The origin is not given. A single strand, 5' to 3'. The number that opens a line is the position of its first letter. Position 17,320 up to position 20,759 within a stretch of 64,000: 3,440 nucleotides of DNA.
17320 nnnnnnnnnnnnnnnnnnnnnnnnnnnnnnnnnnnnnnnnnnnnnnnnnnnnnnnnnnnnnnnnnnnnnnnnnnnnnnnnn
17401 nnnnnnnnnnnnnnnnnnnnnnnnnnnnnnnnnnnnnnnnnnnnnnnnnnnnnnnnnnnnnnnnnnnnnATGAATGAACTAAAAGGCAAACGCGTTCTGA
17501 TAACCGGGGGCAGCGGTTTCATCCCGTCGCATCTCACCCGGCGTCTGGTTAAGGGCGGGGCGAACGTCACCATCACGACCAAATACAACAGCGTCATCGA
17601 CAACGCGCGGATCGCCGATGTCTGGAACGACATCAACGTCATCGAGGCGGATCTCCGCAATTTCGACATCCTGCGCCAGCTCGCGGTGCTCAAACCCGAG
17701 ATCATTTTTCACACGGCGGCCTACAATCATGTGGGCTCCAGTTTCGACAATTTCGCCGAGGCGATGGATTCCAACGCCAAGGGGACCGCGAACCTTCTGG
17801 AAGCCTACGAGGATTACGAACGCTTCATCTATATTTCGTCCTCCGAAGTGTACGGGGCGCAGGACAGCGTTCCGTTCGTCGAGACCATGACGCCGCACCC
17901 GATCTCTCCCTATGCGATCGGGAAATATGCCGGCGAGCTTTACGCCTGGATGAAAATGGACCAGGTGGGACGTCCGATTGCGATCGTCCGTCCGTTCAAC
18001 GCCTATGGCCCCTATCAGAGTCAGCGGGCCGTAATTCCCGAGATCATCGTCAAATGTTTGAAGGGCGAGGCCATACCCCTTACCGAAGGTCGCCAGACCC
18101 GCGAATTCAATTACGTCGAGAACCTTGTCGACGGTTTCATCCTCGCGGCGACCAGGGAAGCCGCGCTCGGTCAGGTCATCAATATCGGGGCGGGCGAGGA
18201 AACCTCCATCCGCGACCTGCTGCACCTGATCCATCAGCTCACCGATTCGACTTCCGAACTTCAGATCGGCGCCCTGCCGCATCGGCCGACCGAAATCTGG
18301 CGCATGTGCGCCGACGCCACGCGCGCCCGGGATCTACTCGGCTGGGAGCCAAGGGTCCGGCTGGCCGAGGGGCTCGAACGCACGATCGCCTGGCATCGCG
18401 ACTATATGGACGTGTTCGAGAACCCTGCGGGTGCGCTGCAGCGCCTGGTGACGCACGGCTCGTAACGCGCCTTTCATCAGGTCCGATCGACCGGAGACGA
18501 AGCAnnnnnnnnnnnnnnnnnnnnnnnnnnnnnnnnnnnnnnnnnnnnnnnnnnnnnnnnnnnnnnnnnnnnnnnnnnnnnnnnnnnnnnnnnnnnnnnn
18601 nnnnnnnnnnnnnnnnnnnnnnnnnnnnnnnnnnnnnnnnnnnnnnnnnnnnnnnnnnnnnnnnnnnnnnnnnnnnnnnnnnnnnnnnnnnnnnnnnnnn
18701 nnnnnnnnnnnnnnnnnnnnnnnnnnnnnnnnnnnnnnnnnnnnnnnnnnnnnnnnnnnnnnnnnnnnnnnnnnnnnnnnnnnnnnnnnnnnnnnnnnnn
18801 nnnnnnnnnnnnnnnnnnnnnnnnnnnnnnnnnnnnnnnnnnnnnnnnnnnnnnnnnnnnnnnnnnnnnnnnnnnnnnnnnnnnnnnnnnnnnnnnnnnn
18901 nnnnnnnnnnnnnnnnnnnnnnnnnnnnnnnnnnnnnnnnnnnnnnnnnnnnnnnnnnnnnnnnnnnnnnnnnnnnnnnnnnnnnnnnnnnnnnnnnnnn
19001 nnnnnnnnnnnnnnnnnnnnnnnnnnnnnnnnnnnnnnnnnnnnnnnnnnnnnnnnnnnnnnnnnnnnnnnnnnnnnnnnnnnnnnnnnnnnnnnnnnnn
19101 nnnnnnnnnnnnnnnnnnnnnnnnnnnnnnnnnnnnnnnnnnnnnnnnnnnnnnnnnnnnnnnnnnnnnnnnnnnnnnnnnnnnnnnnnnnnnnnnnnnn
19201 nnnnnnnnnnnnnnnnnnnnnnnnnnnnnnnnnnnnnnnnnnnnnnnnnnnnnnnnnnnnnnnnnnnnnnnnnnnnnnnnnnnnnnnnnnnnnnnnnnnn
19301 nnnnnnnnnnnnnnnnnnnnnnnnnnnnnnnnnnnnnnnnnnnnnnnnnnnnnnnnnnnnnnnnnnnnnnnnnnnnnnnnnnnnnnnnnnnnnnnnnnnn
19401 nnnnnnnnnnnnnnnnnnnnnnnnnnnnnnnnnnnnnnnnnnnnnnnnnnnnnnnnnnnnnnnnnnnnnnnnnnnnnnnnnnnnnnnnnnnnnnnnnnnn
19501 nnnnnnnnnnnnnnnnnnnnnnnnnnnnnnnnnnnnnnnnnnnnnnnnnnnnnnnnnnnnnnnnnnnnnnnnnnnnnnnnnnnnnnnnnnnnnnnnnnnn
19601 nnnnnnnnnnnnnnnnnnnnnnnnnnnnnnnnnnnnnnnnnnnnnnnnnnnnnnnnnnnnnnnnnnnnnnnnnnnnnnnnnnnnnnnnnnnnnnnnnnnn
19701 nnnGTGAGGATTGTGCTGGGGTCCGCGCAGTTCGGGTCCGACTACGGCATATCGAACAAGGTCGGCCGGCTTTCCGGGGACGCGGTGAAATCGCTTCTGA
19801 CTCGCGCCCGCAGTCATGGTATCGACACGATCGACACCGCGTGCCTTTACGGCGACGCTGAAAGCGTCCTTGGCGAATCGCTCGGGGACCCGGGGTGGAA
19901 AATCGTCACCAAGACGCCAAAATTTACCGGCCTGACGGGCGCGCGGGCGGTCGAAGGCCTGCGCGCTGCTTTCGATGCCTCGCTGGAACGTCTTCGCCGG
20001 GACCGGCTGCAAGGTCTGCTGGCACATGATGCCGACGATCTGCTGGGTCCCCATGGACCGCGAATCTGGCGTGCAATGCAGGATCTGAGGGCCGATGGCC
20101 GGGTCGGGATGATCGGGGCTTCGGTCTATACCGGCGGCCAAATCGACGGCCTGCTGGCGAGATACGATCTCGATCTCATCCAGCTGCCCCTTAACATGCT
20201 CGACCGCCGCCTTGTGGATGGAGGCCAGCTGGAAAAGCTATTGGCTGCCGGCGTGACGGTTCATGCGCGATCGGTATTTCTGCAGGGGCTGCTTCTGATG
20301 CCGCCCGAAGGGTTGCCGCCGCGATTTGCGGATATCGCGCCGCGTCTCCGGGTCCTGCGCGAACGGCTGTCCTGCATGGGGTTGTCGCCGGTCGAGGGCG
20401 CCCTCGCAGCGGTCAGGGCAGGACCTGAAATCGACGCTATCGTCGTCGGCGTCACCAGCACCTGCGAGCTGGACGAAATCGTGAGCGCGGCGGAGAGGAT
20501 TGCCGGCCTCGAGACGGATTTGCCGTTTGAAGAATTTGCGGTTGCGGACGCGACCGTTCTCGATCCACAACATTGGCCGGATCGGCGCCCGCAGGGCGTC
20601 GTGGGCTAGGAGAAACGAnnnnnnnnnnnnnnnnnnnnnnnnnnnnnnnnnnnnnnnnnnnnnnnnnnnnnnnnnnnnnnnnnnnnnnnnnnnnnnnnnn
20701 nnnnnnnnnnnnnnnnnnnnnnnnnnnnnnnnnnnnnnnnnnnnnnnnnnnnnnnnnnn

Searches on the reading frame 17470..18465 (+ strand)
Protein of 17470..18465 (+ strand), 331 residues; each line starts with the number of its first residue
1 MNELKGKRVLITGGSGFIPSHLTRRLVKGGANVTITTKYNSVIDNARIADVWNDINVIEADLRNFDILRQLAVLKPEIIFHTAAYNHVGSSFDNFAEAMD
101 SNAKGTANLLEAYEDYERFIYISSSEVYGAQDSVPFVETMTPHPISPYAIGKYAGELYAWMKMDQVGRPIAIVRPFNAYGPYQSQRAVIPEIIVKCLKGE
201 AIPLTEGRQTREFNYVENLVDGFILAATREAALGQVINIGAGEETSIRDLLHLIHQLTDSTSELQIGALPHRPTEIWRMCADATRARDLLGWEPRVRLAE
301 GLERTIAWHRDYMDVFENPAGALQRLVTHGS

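Call 31: search_protein_families(library=pfam, proteins=[window:17470-18465:+], max_evalue=0.00001)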
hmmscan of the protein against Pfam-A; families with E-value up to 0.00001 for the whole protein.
window:17470-18465:+ (331 aa): 6 families
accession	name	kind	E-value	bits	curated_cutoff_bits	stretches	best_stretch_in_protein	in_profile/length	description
PF16363.11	GDP_Man_Dehyd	-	7.3e-54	183.9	27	1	10-304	1-331/332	GDP-mannose 4,6 dehydratase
PF01370.27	Epimerase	-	1.9e-51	175.2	20.9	1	9-240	1-240/240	NAD dependent epimerase/dehydratase family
PF01073.25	3Beta_HSD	-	6.5e-18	65.2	22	1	10-228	1-230/280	3-beta hydroxysteroid dehydrogenase/isomerase family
PF02719.21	Polysacc_synt_2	-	5.4e-16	59.1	20.2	1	9-265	1-257/293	Polysaccharide biosynthesis protein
PF04321.23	RmlD_sub_bind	-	7.1e-15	55.3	27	1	8-159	2-136/287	RmlD substrate binding domain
PF07993.18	NAD_binding_4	-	6.4e-08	32.5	20.1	1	11-183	1-210/258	Male sterility protein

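Call 69: search_protein_families(library=ncbifam, proteins=[window:17470-18465:+], max_evalue=1e-10)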
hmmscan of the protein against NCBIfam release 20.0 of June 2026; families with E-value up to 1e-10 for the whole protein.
window:17470-18465:+ (331 aa): 16 families
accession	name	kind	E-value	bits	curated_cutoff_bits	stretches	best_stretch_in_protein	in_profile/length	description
TIGR04180.1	EDH_00030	hypoth_equivalog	1.5e-62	211.4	475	1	9-296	1-296/297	NAD-dependent 4,6-dehydratase LegB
TIGR01181.1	dTDP_gluc_dehyt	equivalog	5.1e-45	154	365.1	1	8-313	1-315/321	dTDP-glucose 4,6-dehydratase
TIGR01179.1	galE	equivalog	3.6e-35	121.4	262.3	1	8-311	1-327/332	UDP-glucose 4-epimerase GalE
NF011728.1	PRK15181.1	equivalog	2.3e-32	112.4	760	1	4-311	13-339/348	Vi polysaccharide biosynthesis UDP-N-acetylglucosaminuronic acid C-4 epimerase TviC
TIGR02622.1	CDP_4_6_dhtase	equivalog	1.2e-28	100.3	278.45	1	5-315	3-336/352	CDP-glucose 4,6-dehydratase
NF007582.0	PRK10217.1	equivalog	2.2e-28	99.4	698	1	7-309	2-331/355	dTDP-glucose 4,6-dehydratase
NF007490.0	PRK10084.1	subfamily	1.6e-27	96.5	649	1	8-318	2-343/361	dTDP-glucose 4,6-dehydratase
NF007956.0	PRK10675.1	subfamily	3.9e-25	88.7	394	1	8-184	2-186/338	UDP-glucose 4-epimerase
TIGR02197.1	heptose_epim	equivalog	6.1e-22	78.2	274.6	1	9-308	1-312/316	ADP-glyceromanno-heptose 6-epimerase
TIGR03466.1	HpnA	hypoth_equivalog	2.7e-20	72.5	367.65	1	8-297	2-281/327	hopanoid-associated sugar epimerase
TIGR01472.1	gmd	equivalog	6.1e-18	65.1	415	1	8-301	2-330/342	GDP-mannose 4,6-dehydratase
NF047922.1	GDPFucSynFcl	equivalog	8.3e-18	64.9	500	1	6-311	2-303/308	GDP-L-fucose synthase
TIGR01214.1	rmlD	equivalog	3.1e-17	62.6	224.05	1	8-184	1-156/285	dTDP-4-dehydrorhamnose reductase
NF042422.1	oxyalk_red_OleD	equivalog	4.7e-14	52.5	580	1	8-254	2-246/329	2-alkyl-3-oxoalkanoate reductase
NF043036.1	ErythonDh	equivalog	1.4e-13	50.7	325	1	8-157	2-158/321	D-erythronate dehydrogenase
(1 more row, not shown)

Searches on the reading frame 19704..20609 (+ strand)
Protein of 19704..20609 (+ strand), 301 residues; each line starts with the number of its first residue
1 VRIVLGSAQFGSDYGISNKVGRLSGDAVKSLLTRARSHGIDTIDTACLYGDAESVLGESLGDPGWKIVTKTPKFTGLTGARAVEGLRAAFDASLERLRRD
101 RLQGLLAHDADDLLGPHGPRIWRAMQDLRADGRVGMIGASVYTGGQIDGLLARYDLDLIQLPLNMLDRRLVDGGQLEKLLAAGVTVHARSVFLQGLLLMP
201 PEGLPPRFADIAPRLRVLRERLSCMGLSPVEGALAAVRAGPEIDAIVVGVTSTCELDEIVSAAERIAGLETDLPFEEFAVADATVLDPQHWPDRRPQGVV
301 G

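Call 31: search_protein_families(library=pfam, proteins=[window:19704-20609:+], max_evalue=0.00001)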
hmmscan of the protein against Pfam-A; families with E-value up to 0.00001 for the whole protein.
window:19704-20609:+ (301 aa): 1 family
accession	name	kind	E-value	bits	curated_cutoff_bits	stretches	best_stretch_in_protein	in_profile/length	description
PF00248.27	Aldo_ket_red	-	6.1e-23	81.7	24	1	2-264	1-275/291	Aldo/keto reductase family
